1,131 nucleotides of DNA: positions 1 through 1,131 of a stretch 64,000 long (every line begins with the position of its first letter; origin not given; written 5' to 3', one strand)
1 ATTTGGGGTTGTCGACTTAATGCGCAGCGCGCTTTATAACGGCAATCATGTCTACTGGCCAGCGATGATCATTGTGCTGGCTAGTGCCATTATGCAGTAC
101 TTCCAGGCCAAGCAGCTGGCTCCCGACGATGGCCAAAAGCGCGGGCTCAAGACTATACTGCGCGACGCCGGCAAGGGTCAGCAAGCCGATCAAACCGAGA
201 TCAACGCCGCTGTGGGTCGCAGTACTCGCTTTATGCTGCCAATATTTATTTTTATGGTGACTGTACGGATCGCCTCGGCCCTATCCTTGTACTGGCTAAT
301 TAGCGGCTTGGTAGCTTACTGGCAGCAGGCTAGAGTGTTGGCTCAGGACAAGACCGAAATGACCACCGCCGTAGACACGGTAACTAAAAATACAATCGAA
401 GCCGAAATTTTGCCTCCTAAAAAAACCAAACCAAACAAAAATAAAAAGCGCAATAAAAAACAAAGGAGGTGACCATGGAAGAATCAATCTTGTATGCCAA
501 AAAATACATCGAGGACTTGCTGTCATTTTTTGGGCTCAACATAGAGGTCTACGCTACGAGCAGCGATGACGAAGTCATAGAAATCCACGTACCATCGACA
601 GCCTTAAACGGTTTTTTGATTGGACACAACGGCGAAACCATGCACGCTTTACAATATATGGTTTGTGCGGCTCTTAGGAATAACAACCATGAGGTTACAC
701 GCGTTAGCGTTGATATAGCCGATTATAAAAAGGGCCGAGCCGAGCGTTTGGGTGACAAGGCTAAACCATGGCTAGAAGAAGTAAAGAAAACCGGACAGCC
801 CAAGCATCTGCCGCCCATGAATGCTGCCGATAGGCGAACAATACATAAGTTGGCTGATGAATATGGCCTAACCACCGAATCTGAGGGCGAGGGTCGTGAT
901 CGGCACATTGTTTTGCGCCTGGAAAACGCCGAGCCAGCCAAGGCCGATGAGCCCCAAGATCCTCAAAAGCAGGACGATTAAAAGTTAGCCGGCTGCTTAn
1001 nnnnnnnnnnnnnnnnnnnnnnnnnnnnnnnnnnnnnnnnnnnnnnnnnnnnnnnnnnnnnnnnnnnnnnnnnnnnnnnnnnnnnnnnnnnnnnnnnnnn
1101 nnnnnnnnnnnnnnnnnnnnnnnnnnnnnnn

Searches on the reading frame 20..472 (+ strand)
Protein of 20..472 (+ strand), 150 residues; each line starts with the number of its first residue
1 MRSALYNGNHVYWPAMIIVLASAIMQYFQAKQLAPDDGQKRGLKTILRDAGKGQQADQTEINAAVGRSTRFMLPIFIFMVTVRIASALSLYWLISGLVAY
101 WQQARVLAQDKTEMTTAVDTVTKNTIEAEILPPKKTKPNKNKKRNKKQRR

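Call 3: search_protein_families(library=pfam, proteins=[window:20-472:+], max_evalue=0.01)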
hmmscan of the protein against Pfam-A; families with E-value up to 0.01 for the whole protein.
window:20-472:+ (150 aa): 1 family
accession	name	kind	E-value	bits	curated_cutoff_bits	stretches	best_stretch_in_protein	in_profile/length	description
PF02096.25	60KD_IMP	-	5e-06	27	35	1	20-104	103-159/163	60Kd inner membrane protein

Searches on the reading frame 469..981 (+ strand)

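Call 3: search_protein_families(library=pfam, proteins=[window:469-981:+], max_evalue=0.01)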
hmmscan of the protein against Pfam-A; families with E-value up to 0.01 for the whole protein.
window:469-981:+ (170 aa): 2 families
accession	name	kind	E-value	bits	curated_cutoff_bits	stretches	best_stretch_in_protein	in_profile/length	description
PF01424.28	R3H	-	3.8e-18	65.7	26.8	1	102-150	11-59/60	R3H domain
PF13083.13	KH_KhpA-B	-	6e-08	32.9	32.1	1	22-79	17-71/73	KhpA/KhpB, KH domain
